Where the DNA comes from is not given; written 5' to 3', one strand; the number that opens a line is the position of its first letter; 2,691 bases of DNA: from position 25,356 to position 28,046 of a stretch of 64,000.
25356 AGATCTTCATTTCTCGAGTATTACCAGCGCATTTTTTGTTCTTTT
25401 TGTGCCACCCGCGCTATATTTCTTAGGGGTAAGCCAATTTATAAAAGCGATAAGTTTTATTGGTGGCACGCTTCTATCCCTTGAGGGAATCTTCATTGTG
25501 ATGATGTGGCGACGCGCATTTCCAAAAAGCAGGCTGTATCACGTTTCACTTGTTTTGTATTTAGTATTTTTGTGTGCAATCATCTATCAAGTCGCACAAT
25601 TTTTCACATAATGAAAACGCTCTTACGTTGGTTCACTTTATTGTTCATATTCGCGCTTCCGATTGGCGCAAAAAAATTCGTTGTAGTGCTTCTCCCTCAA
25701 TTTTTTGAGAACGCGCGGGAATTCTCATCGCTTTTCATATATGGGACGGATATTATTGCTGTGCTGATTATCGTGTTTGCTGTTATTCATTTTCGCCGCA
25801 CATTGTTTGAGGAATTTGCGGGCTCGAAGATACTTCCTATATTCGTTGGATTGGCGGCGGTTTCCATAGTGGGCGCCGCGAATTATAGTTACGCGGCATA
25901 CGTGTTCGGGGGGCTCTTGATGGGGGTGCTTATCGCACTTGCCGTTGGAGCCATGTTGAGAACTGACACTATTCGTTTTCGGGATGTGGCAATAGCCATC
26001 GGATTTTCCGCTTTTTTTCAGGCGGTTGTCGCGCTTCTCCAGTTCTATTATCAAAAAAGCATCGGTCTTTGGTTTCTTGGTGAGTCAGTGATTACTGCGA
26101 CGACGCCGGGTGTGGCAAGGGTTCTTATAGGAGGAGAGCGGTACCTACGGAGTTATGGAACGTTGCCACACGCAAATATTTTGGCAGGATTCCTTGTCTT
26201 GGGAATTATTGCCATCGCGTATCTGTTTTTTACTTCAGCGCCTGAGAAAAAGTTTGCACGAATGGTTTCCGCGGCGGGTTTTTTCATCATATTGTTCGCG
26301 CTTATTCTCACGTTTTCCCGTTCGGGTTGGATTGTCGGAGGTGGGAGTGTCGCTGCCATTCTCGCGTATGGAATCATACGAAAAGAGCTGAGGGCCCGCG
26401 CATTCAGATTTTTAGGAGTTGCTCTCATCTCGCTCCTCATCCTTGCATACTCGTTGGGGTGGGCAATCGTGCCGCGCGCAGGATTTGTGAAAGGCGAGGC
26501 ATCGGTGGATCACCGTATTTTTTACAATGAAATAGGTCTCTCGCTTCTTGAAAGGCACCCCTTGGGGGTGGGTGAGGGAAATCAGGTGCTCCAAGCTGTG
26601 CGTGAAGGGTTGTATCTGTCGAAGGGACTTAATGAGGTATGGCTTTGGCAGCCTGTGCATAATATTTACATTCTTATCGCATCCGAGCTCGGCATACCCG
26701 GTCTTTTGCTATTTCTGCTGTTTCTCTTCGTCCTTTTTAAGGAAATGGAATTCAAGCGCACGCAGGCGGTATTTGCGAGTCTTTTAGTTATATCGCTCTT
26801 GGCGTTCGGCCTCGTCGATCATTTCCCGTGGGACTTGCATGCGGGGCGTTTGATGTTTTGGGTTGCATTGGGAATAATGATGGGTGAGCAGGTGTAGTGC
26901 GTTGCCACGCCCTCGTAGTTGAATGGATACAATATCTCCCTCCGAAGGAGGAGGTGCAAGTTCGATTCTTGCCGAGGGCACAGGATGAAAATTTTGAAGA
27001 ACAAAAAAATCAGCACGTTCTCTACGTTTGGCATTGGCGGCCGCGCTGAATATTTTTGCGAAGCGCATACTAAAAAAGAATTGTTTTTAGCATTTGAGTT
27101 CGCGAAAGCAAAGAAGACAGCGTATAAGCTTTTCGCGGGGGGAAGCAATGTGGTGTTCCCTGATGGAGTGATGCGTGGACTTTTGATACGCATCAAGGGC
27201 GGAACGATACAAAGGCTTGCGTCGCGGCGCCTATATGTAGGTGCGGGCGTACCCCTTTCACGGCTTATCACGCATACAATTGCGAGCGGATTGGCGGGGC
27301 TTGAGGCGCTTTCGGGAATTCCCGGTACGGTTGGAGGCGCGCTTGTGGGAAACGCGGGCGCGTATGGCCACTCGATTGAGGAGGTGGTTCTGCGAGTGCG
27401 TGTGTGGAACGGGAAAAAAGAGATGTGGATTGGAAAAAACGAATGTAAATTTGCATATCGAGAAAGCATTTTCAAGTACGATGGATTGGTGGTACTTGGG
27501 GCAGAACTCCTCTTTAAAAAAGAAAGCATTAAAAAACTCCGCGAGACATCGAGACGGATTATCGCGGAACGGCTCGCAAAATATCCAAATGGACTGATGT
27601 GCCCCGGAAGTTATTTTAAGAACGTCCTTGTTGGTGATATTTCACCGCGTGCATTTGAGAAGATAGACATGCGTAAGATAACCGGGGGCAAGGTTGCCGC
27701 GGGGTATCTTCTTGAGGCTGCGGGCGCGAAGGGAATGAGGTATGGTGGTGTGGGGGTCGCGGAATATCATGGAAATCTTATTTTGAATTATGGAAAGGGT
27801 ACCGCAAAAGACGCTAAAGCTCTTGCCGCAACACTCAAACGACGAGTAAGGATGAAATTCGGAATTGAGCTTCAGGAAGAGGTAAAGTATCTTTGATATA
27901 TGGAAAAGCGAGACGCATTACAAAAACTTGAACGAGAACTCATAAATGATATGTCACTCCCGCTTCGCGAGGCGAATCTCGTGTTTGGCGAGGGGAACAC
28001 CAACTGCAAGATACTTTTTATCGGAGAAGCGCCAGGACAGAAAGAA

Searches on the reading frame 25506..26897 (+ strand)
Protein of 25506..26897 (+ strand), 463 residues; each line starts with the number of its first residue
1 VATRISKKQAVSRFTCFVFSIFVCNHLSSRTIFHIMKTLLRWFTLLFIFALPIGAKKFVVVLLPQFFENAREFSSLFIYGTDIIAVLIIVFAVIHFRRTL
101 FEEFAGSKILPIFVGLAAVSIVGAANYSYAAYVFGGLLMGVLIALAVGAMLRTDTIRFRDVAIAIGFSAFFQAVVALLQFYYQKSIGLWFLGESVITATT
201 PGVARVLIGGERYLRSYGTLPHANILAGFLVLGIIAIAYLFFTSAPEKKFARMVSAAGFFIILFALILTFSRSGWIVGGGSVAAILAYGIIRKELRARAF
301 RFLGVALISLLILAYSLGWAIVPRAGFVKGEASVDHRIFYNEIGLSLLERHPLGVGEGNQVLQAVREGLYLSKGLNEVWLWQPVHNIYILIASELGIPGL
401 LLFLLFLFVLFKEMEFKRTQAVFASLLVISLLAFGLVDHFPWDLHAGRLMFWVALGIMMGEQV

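Call 75: search_protein_families(library=pfam, proteins=[window:25506-26897:+], max_evalue=0.0001)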
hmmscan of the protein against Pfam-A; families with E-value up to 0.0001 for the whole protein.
window:25506-26897:+ (463 aa): 1 family
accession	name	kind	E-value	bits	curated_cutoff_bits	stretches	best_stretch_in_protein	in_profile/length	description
PF04932.20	Wzy_C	-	8.1e-15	55.3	31.7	1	258-404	2-149/149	O-Antigen ligase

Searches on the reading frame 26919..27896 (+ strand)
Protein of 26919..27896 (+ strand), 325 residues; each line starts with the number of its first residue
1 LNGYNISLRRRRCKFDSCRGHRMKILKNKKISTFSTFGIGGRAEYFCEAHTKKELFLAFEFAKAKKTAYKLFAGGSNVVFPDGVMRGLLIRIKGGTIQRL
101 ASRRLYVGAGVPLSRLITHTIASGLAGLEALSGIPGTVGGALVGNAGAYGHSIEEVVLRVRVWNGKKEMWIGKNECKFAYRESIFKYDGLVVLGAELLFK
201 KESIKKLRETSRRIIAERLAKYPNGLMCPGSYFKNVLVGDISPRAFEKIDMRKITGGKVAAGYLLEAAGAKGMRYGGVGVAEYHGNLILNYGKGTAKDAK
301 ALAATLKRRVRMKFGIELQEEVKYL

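Call 75: search_protein_families(library=pfam, proteins=[window:26919-27896:+], max_evalue=0.0001)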
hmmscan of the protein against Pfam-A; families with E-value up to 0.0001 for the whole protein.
window:26919-27896:+ (325 aa): 2 families
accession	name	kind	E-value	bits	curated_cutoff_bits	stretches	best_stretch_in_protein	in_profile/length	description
PF02873.21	MurB_C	-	5.7e-21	75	27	1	207-324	2-98/99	UDP-N-acetylenolpyruvoylglucosamine reductase, C-terminal domain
PF01565.28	FAD_binding_4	-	1.6e-16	60.7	26.4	1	45-168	3-134/139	FAD binding domain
